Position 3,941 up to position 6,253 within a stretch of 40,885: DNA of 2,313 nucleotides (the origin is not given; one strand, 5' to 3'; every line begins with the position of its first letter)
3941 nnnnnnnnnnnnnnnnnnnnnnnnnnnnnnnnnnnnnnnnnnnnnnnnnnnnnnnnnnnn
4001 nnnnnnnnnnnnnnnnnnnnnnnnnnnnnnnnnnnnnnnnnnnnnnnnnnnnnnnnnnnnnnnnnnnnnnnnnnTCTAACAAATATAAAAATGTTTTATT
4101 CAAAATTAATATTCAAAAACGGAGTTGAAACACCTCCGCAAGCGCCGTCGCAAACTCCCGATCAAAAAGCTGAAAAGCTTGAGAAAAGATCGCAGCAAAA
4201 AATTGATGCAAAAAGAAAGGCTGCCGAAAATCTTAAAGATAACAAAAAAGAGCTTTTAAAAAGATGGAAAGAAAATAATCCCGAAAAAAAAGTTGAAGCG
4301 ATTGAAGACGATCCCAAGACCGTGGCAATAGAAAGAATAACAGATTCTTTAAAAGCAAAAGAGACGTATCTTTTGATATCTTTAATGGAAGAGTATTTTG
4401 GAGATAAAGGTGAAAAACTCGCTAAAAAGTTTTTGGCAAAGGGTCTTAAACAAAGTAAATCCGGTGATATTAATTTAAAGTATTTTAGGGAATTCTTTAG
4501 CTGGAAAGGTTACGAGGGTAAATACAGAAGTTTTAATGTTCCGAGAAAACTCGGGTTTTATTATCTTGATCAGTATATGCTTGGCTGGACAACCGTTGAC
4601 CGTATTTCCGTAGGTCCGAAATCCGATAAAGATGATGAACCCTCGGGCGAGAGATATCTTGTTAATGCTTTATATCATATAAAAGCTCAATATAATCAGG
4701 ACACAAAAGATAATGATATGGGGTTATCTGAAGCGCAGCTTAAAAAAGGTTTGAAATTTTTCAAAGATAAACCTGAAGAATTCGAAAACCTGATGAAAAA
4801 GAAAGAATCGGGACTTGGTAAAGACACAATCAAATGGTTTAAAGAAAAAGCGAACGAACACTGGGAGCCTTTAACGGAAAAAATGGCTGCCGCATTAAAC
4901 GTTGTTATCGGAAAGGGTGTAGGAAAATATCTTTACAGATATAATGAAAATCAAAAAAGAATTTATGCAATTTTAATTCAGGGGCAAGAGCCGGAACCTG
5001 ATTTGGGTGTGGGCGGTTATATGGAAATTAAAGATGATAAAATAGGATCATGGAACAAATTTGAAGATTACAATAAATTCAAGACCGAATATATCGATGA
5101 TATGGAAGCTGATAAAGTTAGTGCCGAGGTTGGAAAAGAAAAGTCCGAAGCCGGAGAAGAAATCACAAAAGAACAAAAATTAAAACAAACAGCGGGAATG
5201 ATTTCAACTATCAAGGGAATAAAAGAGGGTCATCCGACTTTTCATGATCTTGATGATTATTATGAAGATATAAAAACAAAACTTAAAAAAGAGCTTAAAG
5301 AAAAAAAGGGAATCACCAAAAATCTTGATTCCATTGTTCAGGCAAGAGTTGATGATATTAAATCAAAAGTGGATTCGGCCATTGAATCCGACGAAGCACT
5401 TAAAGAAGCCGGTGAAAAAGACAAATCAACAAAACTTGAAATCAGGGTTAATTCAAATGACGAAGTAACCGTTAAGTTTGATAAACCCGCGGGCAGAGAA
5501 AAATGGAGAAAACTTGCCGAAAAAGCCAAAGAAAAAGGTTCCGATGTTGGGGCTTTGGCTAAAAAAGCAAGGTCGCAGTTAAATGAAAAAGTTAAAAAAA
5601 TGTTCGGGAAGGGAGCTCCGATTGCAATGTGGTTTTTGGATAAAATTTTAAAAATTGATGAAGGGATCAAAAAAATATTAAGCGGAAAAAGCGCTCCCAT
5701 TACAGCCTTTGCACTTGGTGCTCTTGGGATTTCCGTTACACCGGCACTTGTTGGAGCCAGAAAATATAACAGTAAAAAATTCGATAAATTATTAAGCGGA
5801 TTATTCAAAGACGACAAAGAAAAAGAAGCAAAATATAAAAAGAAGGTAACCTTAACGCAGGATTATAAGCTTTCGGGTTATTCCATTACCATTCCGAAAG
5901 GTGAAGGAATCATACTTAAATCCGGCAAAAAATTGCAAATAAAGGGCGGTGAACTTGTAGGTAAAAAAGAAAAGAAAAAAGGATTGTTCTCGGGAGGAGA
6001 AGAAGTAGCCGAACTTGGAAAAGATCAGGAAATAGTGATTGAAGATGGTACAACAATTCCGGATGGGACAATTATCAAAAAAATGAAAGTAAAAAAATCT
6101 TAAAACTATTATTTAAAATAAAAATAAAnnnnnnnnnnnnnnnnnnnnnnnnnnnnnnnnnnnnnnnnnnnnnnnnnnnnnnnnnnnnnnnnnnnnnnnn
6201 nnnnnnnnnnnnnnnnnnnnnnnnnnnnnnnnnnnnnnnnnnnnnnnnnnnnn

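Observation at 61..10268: Ten-kilobase, five-gene operon of giant domain-less coiled-coil proteins (best candidate for a novel system)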

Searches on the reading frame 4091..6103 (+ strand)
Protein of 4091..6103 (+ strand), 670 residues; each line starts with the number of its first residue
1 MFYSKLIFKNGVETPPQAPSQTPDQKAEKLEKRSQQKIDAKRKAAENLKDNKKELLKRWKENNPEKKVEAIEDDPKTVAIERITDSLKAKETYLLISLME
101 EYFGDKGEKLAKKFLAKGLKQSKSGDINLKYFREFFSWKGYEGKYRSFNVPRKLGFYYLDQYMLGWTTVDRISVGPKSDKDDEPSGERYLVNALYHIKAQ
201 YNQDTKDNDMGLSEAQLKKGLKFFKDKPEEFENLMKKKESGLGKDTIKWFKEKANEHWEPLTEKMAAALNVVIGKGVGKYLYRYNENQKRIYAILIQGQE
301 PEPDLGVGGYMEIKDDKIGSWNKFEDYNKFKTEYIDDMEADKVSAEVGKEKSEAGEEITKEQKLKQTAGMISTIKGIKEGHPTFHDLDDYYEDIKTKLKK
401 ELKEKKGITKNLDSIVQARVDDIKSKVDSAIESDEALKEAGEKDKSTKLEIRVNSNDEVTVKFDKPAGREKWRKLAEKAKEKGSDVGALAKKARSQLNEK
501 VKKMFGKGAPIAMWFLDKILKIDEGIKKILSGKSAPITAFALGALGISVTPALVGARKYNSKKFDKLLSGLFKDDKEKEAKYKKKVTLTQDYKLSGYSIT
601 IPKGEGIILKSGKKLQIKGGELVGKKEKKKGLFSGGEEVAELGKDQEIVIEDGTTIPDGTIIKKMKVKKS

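Call 9: search_protein_families(library=pfam, proteins=[window:4091-6103:+], max_evalue=1)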
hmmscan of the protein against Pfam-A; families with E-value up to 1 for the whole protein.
window:4091-6103:+ (670 aa): 3 families
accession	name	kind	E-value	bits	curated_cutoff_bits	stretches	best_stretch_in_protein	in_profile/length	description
PF20572.3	DUF6781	-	0.0035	17.7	27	1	469-504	142-177/213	Family of unknown function (DUF6781)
PF00531.28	Death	-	0.11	13.1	22.6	0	32-65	26-59/86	Death domain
PF13103.11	TonB_2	-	0.14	12.7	22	0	425-489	6-71/85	TonB C terminal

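Call 10: search_protein_families(library=phrogs, proteins=[window:4091-6103:+], max_evalue=1)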
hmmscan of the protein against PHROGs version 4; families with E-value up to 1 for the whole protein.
window:4091-6103:+ (670 aa): 3 families
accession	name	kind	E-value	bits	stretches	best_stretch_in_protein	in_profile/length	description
phrog_13918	-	unknown function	0.038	15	1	483-564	19-100/108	-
phrog_32869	-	unknown function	0.27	12.6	0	277-291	19-33/65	-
phrog_16242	-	unknown function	0.4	11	1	212-259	29-76/239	-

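Call 22: search_solved_structures(query=window:4091-6103:+, max_evalue=1)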
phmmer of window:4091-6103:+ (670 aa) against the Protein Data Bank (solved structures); distinct sequences matched with E-value up to 1: 0.

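Call 31: find_homologous_proteins(query=window:4091-6103:+, max_evalue=0.001)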
Query window:4091-6103:+ (670 aa): 4 proteins with E <= 0.001 among 8000 candidates.
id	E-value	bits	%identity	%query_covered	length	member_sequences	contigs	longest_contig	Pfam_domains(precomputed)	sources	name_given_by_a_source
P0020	0.0e+0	1448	100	100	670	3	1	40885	-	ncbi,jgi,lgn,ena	-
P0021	5.7e-212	724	53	100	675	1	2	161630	-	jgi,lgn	jgi:hypothetical protein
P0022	1.1e-208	713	52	100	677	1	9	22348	-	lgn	-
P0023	4.2e-157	543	46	100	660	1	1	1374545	-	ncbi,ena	-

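Call 33: search_protein_families(library=ncbifam, proteins=[window:4091-6103:+], max_evalue=1)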
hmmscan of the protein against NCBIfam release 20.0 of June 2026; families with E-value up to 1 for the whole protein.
window:4091-6103:+ (670 aa): 0 families

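Call 34: search_protein_families(library=padloc, proteins=[window:4091-6103:+], max_evalue=1)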
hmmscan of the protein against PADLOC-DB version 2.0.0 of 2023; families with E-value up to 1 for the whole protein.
window:4091-6103:+ (670 aa): 0 families

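Call 53: predict_structure(alignment_id=A4)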
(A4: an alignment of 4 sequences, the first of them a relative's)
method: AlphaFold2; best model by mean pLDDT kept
length: 670 residues; sequences in the alignment: 4
mean_pLDDT: 57.5   pTM: 0.32
mean pLDDT of the five models: 57.5, 57.0, 56.4, 55.8, 53.6
residues with pLDDT >= 90: 18; 70-90: 188; 50-70: 206; < 50: 258
segments of 3 or more residues with pLDDT < 50: 1-22, 62-72, 137-257, 272-278, 296-341, 354-356, 479-489, 531-534, 548-555, 628-637
pLDDT, mean of each block of 10 residues (from residue 1): 27 31 48 57 52 52 37 58 58 59 65 78 61 54 35 37 36 25 25 33 29 35 37 31 36 48 55 47 53 47 38 34 40 43 53 55 76 82 88 90 74 83 87 80 84 83 76 60 42 63 66 66 62 50 52 51 79 69 74 88 81 82 62 40 83 87 83
secondary structure, 60 per line:
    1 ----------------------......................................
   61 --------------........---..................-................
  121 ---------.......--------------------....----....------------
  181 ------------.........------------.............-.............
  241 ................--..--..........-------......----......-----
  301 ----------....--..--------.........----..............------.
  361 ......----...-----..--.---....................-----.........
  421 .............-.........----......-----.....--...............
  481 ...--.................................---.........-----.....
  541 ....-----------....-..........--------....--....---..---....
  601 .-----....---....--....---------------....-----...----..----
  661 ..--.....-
elements in order (helices of 4 or more, strands of 3 or more residues): H23-60 H75-82 H86-103 H105-120 H130-136 E157-160 E165-168 H193-201 H214-226 H228-256 H263-272 E280-285 E290-295 E311-314 H327-335 H340-353 H360-366 H387-406 H412-433 H435-443 E448-453 E459-463 H466-483 H486-518 H522-530 H536-544 E556-559 H561-570 E579-582 E585-588 E597-601 E607-610 E614-617 E620-623 E639-642 E648-650 E665-669
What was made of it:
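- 4091..6103 (+): P3: 670-aa basic protein (+27), mixed alpha/beta. The AF2 model is poor overall (pLDDT 57.5; call 53).
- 5813..6100 (+): P3 aa 575-670: C-terminal beta-rich domain with conserved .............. ... DQEIxI ... TIPxGT. AF2 strands with pLDDT about 74-88, apart from a low-confidence loop near aa 628-637 (call 53).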

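Call 56: fold_search(model_id=the predicted structure, library=pdb)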
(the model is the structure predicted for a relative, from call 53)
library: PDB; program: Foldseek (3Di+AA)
matches with E <= 10: 65; with E <= 0.001: 0
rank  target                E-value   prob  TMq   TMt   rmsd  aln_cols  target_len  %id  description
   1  5b2g_F                1.4e-01  0.16  0.07  0.23  11.5       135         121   10  Crystal structure of human claudin-4 in complex with C-terminal fragment of Clostridium perfringens enterotoxin (released 2016-10-05)
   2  9pnj_A                1.8e-01  0.13  0.05  0.06  14.4       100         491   12  Crystal structure of the GH29-like fucosidase FucWf4 (released 2025-11-05)
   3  8u5b_B                2.7e-01  0.23  0.08  0.30  10.0       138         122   10  Cryo-EM structure of human claudin-4 complex with Clostridium perfringens enterotoxin C-terminal domain and sFab COP-1 (released 2023-09-27)
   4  9cmh_B                2.7e-01  0.18  0.08  0.15  11.4       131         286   11  Cryo-EM structure of human claudin-4 complex with Clostridium perfringens enterotoxin (released 2024-07-24)
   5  5fui                  3.5e-01  0.05  0.05  0.14  12.0       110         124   14  Crystal structure of the C-terminal CBM6 of LamC a marine laminarianse from Zobellia galactanivorans (released 2016-03-02)
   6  9pnk_A                3.9e-01  0.09  0.05  0.06  14.5       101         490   12  Crystal structure of the GH29-like fucosidase FucWf4 in complex with fucose (released 2025-11-05)
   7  7kp4_B                6.6e-01  0.10  0.08  0.22   9.3       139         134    9  Crystal structure of human claudin-4 in complex with Clostridium perfringens enterotoxin C-terminal domain (released 2020-12-09)
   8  6ov3_B                7.4e-01  0.08  0.07  0.23  14.6       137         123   12  Crystal structure of human claudin-9 in complex with Clostridium perfringens entertoxin C-terminal domain in open form (released 2019-09-04)
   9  9h9a                  8.6e-01  0.03  0.04  0.03  16.4       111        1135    6  native structure of the full-length pesticidal protein Cry8Ba2, from crystals formed in vivo (form 1) (released 2025-12-03)
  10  2i45_A                1.1e+00  0.12  0.07  0.30   8.4       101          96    9  Crystal structure of protein NMB1881 from Neisseria meningitidis (released 2006-09-19)
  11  6orm_A                1.1e+00  0.12  0.06  0.21  10.2       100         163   13  Crystal Structure of Peruvianin-I (Cysteine peptidase from Thevetia peruviana latex) (released 2020-05-06)
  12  5a3l_A                1.2e+00  0.03  0.05  0.10  14.2       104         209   12  Structure of Cea1A in complex with N-Acetylglucosamine (released 2016-06-29)
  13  4il7                  1.3e+00  0.13  0.08  0.34   6.8       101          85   18  Crystal structure of A223 C-terminal domain, a structural protein from sulfolobus turreted icosahedral virus (STIV) (released 2013-04-03)
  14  4csw_A                1.3e+00  0.03  0.05  0.08  11.1        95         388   18  Rhodothermus marinus YCFD-like ribosomal protein L16 Arginyl hydroxylase (released 2014-04-09)
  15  4b9q_C                1.6e+00  0.12  0.07  0.08  16.7       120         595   12  Open conformation of ATP-bound Hsp70 homolog DnaK (released 2012-11-14)
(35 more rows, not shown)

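Call 85: search_solved_structures(query=A3, max_evalue=1)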
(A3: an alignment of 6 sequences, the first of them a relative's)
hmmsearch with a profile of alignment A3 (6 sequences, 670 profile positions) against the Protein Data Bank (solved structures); distinct sequences matched with E-value up to 1: 1.
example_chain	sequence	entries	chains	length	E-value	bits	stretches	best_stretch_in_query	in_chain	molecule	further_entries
5cwb_A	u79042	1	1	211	0.16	13.8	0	346-423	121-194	Designed helical repeat protein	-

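Call 114: search_dna_similar(query=window:4091-6103:+, collection=phages, mode=protein, max_evalue=0.01, max_rows=10)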
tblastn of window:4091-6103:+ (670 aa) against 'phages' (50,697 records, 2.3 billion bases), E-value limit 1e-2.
No match.

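Call 120: search_protein_families(library=pfam, alignment_id=A3, max_evalue=0.01)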
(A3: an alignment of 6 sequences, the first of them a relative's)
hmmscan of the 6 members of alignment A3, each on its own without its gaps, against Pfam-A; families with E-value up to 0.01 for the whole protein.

A. member 1, P0020 (670 aa): 1 family
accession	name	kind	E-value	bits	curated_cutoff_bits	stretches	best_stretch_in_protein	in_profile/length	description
PF20572.3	DUF6781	-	0.0035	17.7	27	0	469-504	142-177/213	Family of unknown function (DUF6781)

B. families by the number of members that match (of 6 scanned): 1 family
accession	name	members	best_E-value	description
PF20572.3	DUF6781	1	0.0035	Family of unknown function (DUF6781)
